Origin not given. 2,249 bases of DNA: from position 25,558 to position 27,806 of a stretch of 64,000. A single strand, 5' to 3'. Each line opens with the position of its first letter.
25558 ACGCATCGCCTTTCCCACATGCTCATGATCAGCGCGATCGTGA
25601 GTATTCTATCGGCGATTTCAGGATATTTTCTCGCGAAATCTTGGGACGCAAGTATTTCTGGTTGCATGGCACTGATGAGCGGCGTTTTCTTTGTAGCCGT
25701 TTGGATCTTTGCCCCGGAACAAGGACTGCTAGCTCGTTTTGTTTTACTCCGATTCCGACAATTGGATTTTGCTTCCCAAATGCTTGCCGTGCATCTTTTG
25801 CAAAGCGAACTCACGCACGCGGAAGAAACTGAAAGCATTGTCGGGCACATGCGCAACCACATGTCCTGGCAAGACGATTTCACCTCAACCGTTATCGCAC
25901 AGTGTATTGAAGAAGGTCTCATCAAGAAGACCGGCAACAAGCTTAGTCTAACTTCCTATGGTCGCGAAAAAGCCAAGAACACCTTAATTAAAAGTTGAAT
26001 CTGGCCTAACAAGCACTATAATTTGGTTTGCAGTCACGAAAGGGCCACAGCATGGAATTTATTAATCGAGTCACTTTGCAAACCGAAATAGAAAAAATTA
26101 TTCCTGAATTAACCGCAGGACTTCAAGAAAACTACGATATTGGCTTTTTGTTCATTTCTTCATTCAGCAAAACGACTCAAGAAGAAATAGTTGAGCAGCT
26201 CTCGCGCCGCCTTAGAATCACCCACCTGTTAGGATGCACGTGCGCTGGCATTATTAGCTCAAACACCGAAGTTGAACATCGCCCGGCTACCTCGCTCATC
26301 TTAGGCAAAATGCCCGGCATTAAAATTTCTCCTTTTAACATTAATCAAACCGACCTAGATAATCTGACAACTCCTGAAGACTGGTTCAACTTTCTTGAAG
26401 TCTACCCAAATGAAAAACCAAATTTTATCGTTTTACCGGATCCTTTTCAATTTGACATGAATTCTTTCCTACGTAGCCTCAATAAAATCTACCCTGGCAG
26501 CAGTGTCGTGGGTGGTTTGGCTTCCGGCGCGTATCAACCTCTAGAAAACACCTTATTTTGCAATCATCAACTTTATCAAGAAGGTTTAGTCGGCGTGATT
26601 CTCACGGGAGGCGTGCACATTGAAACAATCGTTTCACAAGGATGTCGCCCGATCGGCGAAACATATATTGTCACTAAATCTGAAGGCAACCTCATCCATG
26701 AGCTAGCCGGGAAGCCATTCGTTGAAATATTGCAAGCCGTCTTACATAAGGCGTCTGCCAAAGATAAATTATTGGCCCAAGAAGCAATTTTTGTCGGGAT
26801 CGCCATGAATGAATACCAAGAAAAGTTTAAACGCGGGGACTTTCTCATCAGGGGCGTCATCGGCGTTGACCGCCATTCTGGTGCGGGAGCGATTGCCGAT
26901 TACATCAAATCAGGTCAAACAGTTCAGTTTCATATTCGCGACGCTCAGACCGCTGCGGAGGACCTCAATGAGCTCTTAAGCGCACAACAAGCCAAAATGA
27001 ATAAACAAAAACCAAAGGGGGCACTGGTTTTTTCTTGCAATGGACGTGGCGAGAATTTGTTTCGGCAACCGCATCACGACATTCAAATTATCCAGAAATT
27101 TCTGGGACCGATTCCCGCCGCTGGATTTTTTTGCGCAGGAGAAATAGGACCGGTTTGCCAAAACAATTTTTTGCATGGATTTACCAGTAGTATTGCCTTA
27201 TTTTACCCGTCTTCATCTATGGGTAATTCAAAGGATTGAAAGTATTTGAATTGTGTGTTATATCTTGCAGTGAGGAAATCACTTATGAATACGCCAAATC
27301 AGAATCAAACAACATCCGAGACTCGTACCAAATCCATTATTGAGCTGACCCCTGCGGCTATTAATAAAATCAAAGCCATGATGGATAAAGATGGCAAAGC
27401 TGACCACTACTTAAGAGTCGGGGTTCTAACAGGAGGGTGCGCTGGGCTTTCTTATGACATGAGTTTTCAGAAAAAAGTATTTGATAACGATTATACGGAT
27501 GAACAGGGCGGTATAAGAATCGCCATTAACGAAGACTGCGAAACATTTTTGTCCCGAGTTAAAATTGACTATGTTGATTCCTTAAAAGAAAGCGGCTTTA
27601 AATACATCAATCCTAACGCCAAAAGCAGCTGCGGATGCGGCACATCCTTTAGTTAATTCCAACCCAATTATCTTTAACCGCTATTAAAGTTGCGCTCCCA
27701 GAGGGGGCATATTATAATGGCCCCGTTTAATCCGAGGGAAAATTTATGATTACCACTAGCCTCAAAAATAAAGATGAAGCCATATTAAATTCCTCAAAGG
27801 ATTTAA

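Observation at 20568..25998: Metal-uptake operon in which both ABC permeases carry DtxR-like winged-helix tails, plus a Fur-family regulator and an outer-membrane channel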

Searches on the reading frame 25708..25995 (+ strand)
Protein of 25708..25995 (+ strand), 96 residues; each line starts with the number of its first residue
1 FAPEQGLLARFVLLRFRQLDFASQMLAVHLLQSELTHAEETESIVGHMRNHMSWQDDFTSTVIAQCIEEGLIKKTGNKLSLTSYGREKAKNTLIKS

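Call 6: search_protein_families(library=pfam, proteins=[window:25708-25995:+], max_evalue=10)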
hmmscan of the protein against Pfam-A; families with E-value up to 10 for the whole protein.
seq(96 aa): 2 families
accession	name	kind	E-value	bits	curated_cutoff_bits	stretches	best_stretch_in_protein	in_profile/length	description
PF06969.22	HemN_C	-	0.024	15.1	24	1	56-86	36-65/67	HemN C-terminal domain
PF21524.3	SAMD1_WH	-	0.037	14.6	24.5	1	41-80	19-58/63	SAM domain-containing protein 1, WH domain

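Call 16: search_solved_structures(query=A2, max_evalue=10, show_alignments=3)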
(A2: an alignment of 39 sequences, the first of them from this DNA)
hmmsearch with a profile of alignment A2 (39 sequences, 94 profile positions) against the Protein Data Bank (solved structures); distinct sequences matched with E-value up to 10: 0.

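Call 26: predict_structure(alignment_id=A2)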
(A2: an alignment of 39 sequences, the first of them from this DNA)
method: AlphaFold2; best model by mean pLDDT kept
length: 94 residues; sequences in the alignment: 39
mean_pLDDT: 83.4   pTM: 0.73
mean pLDDT of the five models: 83.4, 82.7, 82.4, 80.5, 75.2
residues with pLDDT >= 90: 38; 70-90: 37; 50-70: 19; < 50: 0
segments of 3 or more residues with pLDDT < 50: none
pLDDT, mean of each block of 10 residues (from residue 1): 77 91 90 67 66 88 93 88 93 79
secondary structure, 60 per line:
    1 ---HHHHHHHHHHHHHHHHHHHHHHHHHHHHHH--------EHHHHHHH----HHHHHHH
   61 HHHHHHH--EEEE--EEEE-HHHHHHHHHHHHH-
elements in order: H4-33 H43-49 H54-67 E70-73 E76-79 H81-93

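Call 29: fold_search(model_id=the predicted structure, library=pdb)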
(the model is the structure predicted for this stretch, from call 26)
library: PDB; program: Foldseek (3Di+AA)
matches with E <= 10: 1687; with E <= 0.001: 0
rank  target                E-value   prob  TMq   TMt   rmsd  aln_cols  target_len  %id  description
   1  2qq9                  5.4e-03  1.00  0.56  0.27   2.7        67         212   16  Crystal Structure of DtxR(D6A C102D) Complexed with Nickel(II) (released 2007-10-30)
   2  5hsm                  5.4e-03  1.00  0.53  0.40   8.0       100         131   15  CRYSTAL STRUCTURE OF MYCOBACTERIUM TUBERCULOSIS MARR FAMILY PROTEIN RV2887 (released 2017-02-01)
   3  7b24_A                6.1e-03  1.00  0.60  0.41   1.8        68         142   19  DtxR-like iron-dependent regulator IdeR (P39G variant) complexed with cobalt and its consensus DNA-binding sequence (released 2021-03-03)
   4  5eeh_C                6.1e-03  1.00  0.56  0.18   6.1        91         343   15  Crystal structure of carminomycin-4-O-methyltransferase DnrK in complex with SAH and 2-chloro-4-nitrophenol (released 2015-12-16)
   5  7b1y_B                8.5e-03  1.00  0.60  0.27   1.9        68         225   19  DtxR-like iron-dependent regulator IdeR complexed with cobalt and its consensus DNA-binding sequence (released 2021-03-03)
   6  7b24_C                8.5e-03  1.00  0.57  0.26   2.3        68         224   18  DtxR-like iron-dependent regulator IdeR (P39G variant) complexed with cobalt and its consensus DNA-binding sequence (released 2021-03-03)
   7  7b24_B                9.0e-03  1.00  0.60  0.26   1.9        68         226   19  DtxR-like iron-dependent regulator IdeR (P39G variant) complexed with cobalt and its consensus DNA-binding sequence (released 2021-03-03)
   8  2it0_C                9.0e-03  1.00  0.60  0.42   2.1        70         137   20  Crystal structure of a two-domain IdeR-DNA complex crystal form II (released 2007-02-13)
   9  5jr3_C                9.0e-03  1.00  0.56  0.18   6.5        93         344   15  Crystal structure of carminomycin-4-O-methyltransferase DnrK in complex with SAH and 4-methylumbelliferone (released 2016-06-01)
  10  7b20_B                9.6e-03  1.00  0.60  0.26   1.9        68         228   19  DtxR-like iron-dependent regulator IdeR complexed with iron and its consensus DNA-binding sequence (released 2021-03-03)
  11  5eeh_A                9.6e-03  1.00  0.56  0.18   6.3        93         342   16  Crystal structure of carminomycin-4-O-methyltransferase DnrK in complex with SAH and 2-chloro-4-nitrophenol (released 2015-12-16)
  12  3tqn_A                1.0e-02  0.99  0.47  0.43   4.2        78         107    9  Structure of the transcriptional regulator of the GntR family, from Coxiella burnetii. (released 2011-09-28)
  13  4hv6_A                1.1e-02  1.00  0.55  0.41   3.4        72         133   12  Structure of MNTR H77A mutant in apo- and mn-bound forms (released 2012-11-21)
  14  2it0_A                1.3e-02  1.00  0.62  0.41   1.8        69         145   19  Crystal structure of a two-domain IdeR-DNA complex crystal form II (released 2007-02-13)
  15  2h09                  1.3e-02  1.00  0.61  0.47   3.6        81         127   14  Crystal structure of diphtheria toxin repressor like protein from E. coli (released 2007-05-15)
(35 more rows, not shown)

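Call 37: search_protein_families(library=pfam, alignment_id=A2, max_evalue=1)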
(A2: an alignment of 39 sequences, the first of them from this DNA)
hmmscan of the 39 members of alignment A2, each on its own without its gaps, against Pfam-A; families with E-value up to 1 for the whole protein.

A. member 1, seq(94 aa): 2 families
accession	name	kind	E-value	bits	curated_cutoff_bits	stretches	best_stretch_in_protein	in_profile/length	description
PF06969.22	HemN_C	-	0.025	15.1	24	1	54-84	36-65/67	HemN C-terminal domain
PF21524.3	SAMD1_WH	-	0.035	14.7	24.5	1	39-82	19-61/63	SAM domain-containing protein 1, WH domain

B. families by the number of members that match (of 39 scanned): 25 families
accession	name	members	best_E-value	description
PF06969.22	HemN_C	16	0.00013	HemN C-terminal domain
PF24409.1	wHTH-PRTase_assc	10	0.015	wHTH-PRTase associated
PF24744.1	CARF-assoc_HTH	8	0.0018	CARF-associated HTH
PF21524.3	SAMD1_WH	4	0.0058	SAM domain-containing protein 1, WH domain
PF23589.2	WH_AprA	4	0.03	AprA winged helix domain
PF09999.14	DUF2240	4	0.073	Uncharacterized protein conserved in archaea (DUF2240)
PF25213.1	HVO_A0261_N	3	0.034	HVO_A0261 N-terminal domain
PF09821.14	AAA_assoc_C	2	0.022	C-terminal AAA-associated domain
PF09106.17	SelB-wing_2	2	0.069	Elongation factor SelB, winged helix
PF18708.6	MapZ_C2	2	0.12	MapZ extracellular C-terminal domain 2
PF15797.10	DUF4706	1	0.014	Domain of unknown function (DUF4706)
PF25034.1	Spectrin_SYNE1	1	0.019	Nesprin-1, spectrin repeats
PF08158.18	SDA1_HEAT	1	0.019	SDA1, HEAT repeat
PF20784.2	DUF5575_C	1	0.04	DUF5575 C-terminal domain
PF07683.19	CobW_C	1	0.05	Cobalamin synthesis protein cobW C-terminal domain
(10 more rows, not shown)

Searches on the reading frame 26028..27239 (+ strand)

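Call 90: search_protein_families(library=pfam, proteins=[window:26028-27239:+], max_evalue=0.001)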
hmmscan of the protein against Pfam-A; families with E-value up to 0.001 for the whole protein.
window:26028-27239:+ (403 aa): 2 families
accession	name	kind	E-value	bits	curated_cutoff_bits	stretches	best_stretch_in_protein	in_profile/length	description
PF08495.15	FIST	-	5.6e-35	121.4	23.2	1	37-229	1-189/189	FIST N domain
PF10442.14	FIST_C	-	1e-26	94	28.5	1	233-375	3-131/131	FIST C domain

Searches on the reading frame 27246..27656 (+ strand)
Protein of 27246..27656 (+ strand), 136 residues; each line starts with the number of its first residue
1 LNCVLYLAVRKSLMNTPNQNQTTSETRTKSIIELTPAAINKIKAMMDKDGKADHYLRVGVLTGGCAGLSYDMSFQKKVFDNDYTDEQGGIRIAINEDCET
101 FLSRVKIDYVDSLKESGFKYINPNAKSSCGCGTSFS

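Call 90: search_protein_families(library=pfam, proteins=[window:27246-27656:+], max_evalue=0.001)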
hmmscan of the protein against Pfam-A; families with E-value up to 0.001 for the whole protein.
window:27246-27656:+ (136 aa): 1 family
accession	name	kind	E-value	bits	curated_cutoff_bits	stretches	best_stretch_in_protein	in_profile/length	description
PF01521.26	Fe-S_biosyn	-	5.7e-17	62.4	26.3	1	32-132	3-109/110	Iron-sulphur cluster biosynthesis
